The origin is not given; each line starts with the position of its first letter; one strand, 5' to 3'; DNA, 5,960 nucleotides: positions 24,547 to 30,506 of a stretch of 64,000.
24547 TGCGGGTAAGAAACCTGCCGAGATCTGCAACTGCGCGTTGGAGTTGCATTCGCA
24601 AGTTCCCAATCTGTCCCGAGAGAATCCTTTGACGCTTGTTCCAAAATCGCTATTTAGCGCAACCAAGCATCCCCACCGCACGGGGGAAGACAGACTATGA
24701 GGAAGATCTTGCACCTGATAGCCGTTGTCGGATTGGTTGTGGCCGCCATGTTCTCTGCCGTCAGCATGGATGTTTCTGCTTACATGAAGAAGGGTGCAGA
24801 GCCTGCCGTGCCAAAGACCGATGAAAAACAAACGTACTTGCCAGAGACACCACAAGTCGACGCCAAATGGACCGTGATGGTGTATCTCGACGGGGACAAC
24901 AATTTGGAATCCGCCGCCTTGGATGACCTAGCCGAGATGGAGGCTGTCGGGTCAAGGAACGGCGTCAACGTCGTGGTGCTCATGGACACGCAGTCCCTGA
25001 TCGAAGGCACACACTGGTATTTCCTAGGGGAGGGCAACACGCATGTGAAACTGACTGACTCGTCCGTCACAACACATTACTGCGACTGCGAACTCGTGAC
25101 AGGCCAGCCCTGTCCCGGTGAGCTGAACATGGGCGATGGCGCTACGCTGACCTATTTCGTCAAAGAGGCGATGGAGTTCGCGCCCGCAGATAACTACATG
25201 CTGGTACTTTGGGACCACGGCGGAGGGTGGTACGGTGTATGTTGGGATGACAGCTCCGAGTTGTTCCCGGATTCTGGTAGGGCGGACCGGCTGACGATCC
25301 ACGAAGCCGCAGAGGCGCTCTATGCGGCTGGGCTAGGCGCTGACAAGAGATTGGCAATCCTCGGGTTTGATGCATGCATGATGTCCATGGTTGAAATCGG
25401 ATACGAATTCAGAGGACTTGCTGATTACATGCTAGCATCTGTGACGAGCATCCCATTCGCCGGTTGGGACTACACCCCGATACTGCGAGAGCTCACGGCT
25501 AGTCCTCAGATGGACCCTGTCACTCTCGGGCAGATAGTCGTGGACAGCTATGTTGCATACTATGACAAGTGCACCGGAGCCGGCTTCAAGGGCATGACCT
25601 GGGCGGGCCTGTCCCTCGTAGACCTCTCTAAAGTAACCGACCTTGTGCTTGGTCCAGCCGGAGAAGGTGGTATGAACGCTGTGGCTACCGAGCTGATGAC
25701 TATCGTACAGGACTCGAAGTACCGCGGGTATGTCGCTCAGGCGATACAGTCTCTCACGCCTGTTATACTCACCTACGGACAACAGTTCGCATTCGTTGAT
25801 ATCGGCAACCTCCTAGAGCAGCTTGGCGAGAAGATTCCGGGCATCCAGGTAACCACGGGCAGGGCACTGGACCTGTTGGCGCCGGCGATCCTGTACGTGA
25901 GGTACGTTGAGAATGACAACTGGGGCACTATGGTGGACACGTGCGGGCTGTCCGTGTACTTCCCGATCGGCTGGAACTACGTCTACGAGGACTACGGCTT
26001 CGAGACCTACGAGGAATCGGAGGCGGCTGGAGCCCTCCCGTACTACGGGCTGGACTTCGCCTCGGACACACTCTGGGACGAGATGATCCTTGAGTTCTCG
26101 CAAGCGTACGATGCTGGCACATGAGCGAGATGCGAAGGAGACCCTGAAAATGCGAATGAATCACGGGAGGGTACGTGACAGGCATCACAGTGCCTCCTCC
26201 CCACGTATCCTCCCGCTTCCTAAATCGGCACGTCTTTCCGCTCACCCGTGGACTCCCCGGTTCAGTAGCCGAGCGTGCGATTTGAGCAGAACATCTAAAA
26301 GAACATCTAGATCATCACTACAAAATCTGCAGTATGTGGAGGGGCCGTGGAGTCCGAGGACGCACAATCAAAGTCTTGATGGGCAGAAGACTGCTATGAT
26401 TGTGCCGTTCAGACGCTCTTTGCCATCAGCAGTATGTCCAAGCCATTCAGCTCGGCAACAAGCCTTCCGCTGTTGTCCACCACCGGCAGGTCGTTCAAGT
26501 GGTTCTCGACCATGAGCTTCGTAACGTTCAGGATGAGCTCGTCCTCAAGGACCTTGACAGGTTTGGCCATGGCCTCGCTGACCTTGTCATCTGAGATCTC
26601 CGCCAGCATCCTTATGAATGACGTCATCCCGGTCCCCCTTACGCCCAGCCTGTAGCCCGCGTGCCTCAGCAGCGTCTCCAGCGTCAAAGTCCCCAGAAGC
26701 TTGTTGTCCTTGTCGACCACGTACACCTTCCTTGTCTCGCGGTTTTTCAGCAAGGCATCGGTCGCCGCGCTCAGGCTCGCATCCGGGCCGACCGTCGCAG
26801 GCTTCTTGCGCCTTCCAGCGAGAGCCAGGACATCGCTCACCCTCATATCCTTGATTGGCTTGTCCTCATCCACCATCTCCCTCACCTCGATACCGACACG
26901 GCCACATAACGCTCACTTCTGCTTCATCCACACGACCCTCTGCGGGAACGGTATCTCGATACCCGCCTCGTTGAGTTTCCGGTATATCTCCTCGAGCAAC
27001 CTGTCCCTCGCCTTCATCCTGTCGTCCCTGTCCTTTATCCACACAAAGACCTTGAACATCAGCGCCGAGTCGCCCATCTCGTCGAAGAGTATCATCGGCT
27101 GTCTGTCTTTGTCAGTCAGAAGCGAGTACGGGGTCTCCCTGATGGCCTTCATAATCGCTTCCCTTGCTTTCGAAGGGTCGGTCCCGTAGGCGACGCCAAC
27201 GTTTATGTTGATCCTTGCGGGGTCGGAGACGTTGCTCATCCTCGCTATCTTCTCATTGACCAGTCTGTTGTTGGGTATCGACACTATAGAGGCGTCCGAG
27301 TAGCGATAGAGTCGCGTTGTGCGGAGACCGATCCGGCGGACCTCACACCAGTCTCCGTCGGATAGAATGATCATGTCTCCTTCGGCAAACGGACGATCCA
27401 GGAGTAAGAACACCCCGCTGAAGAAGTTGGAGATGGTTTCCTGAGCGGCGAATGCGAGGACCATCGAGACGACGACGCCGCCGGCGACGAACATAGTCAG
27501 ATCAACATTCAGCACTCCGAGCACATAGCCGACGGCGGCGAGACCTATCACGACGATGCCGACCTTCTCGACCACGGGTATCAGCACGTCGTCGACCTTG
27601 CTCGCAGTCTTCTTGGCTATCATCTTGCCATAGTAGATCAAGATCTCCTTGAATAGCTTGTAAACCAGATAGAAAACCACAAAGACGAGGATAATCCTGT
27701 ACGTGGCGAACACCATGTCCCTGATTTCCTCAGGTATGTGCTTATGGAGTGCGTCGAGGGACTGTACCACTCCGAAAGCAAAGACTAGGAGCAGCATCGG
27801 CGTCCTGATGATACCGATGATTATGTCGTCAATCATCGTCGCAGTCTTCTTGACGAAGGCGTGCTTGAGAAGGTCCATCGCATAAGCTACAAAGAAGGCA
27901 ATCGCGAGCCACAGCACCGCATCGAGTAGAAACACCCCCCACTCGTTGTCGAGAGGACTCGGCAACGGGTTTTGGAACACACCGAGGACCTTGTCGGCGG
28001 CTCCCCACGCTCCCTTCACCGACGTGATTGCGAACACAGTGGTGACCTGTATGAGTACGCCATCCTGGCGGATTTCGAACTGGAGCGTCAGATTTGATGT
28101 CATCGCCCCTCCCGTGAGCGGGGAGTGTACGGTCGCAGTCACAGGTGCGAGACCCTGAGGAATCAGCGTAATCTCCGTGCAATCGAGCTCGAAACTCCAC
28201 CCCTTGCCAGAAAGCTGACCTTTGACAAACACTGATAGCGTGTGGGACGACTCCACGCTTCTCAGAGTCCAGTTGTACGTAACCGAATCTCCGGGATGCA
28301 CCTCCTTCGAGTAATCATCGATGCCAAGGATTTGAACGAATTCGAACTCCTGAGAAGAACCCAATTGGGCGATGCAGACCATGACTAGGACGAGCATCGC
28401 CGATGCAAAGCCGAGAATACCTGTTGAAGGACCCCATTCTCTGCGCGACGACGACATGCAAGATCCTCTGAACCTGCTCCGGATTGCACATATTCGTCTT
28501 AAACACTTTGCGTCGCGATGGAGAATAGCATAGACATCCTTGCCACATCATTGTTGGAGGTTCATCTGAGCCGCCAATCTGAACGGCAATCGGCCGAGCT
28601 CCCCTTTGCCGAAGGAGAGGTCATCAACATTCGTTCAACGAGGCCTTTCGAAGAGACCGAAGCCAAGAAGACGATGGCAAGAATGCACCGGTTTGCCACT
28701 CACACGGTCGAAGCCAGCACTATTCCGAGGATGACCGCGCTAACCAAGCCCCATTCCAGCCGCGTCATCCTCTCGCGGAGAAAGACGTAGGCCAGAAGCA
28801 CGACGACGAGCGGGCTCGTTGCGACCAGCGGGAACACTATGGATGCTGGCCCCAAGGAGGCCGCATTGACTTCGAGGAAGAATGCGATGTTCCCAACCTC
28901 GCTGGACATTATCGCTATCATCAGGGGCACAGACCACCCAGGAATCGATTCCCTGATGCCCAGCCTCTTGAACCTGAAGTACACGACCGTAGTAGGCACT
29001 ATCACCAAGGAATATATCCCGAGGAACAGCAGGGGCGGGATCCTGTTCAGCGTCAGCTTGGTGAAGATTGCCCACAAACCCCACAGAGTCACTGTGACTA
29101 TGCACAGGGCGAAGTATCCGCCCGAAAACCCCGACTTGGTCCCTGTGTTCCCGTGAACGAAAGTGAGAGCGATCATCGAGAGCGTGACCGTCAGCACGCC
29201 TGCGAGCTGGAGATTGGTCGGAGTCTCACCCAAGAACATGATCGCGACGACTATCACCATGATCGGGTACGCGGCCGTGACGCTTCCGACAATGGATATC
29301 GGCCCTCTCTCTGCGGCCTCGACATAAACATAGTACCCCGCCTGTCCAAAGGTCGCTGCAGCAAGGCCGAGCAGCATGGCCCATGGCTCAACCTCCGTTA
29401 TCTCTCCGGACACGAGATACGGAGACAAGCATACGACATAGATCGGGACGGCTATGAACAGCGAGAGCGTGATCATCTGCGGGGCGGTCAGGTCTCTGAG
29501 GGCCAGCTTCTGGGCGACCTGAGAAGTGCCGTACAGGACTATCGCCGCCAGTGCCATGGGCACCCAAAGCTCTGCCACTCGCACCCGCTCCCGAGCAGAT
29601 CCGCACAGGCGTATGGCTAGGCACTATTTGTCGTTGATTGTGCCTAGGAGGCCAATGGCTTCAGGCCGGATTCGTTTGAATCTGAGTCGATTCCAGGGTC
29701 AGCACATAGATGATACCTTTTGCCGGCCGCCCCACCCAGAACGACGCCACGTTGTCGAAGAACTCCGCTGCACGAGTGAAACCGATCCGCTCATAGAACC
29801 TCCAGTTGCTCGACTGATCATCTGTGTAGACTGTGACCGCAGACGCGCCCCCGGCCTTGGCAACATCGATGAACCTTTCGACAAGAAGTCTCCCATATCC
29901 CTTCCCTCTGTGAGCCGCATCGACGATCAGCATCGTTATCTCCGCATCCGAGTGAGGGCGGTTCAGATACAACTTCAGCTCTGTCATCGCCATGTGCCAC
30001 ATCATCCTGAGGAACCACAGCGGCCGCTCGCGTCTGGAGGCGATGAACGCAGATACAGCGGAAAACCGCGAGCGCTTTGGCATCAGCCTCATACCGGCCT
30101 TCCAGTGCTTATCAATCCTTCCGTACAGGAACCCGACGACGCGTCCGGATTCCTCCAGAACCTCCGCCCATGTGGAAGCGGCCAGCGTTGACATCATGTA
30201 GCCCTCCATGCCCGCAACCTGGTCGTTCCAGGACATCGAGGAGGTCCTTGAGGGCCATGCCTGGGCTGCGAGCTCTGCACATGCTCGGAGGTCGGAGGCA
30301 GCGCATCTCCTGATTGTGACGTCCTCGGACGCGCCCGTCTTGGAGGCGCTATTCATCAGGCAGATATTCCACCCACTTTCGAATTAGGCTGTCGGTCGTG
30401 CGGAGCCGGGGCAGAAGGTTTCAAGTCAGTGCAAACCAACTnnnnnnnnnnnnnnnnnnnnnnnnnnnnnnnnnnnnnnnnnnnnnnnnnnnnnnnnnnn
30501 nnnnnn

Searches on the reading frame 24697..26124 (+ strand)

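Call 22: search_protein_families(library=pfam, proteins=[window:24697-26124:+], max_evalue=0.000001)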
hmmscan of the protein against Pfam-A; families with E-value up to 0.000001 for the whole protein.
window:24697-26124:+ (475 aa): 1 family
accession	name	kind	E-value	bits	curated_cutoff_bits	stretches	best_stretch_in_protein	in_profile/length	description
PF03415.19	Peptidase_C11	-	3.4e-50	172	25.8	1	62-464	1-356/359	Clostripain family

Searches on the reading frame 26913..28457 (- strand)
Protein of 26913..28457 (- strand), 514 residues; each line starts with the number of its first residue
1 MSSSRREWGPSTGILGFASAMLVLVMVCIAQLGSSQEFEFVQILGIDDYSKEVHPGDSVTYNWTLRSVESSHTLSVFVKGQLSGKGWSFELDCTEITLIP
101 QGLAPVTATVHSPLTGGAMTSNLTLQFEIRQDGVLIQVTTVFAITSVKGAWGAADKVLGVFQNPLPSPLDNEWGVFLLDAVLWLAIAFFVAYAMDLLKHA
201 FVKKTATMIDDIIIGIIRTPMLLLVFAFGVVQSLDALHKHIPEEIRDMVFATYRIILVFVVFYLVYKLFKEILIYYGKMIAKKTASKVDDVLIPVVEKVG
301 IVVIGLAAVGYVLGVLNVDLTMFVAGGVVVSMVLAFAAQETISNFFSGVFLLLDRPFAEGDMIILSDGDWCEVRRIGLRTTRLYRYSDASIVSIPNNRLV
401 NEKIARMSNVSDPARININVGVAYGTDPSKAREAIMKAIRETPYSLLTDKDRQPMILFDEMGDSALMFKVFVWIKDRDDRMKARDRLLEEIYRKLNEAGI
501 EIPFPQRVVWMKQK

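Call 23: search_protein_families(library=pfam, proteins=[window:26913-28457:-], max_evalue=0.000001)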
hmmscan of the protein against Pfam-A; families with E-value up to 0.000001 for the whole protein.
window:26913-28457:- (514 aa): 2 families
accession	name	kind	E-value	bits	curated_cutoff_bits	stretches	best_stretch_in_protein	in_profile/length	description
PF21082.3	MS_channel_3rd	-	1e-14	55.1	21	1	416-502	1-88/88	Mechanosensitive ion channel MscS, C-terminal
PF00924.24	MS_channel_2nd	-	4.3e-12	46.4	20.2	1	341-405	2-64/68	Mechanosensitive ion channel, beta-domain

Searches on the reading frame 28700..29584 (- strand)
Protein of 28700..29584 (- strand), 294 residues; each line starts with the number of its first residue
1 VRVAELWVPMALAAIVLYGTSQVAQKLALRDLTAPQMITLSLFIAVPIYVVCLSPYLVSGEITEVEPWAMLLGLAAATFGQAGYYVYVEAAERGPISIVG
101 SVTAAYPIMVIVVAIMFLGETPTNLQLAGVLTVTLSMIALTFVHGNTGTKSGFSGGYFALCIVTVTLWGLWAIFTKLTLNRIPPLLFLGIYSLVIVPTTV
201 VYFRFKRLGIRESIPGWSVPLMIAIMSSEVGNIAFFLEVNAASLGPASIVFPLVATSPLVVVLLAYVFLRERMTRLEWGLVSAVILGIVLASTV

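Call 23: search_protein_families(library=pfam, proteins=[window:28700-29584:-], max_evalue=0.000001)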
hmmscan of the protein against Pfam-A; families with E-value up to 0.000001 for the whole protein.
window:28700-29584:- (294 aa): 1 family
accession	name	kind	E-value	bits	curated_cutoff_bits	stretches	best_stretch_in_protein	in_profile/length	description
PF00892.27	EamA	-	1.5e-29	103.4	28.2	2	7-140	3-133/135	EamA-like transporter family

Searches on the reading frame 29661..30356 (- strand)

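Call 23: search_protein_families(library=pfam, proteins=[window:29661-30356:-], max_evalue=0.000001)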
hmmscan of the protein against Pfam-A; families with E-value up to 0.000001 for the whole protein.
window:29661-30356:- (231 aa): 4 families
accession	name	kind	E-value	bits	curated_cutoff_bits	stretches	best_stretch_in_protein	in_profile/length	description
PF00583.31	Acetyltransf_1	-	3.3e-13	50.3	20.7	1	61-193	34-116/116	Acetyltransferase (GNAT) family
PF13508.13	Acetyltransf_7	-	2.4e-10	41.1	27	1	138-194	30-83/84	Acetyltransferase (GNAT) domain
PF08445.16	FR47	-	6.2e-08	33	22.1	1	137-196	21-80/86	FR47-like protein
PF13673.13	Acetyltransf_10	-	1.3e-07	32.1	23.6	1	137-196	51-110/128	Acetyltransferase (GNAT) domain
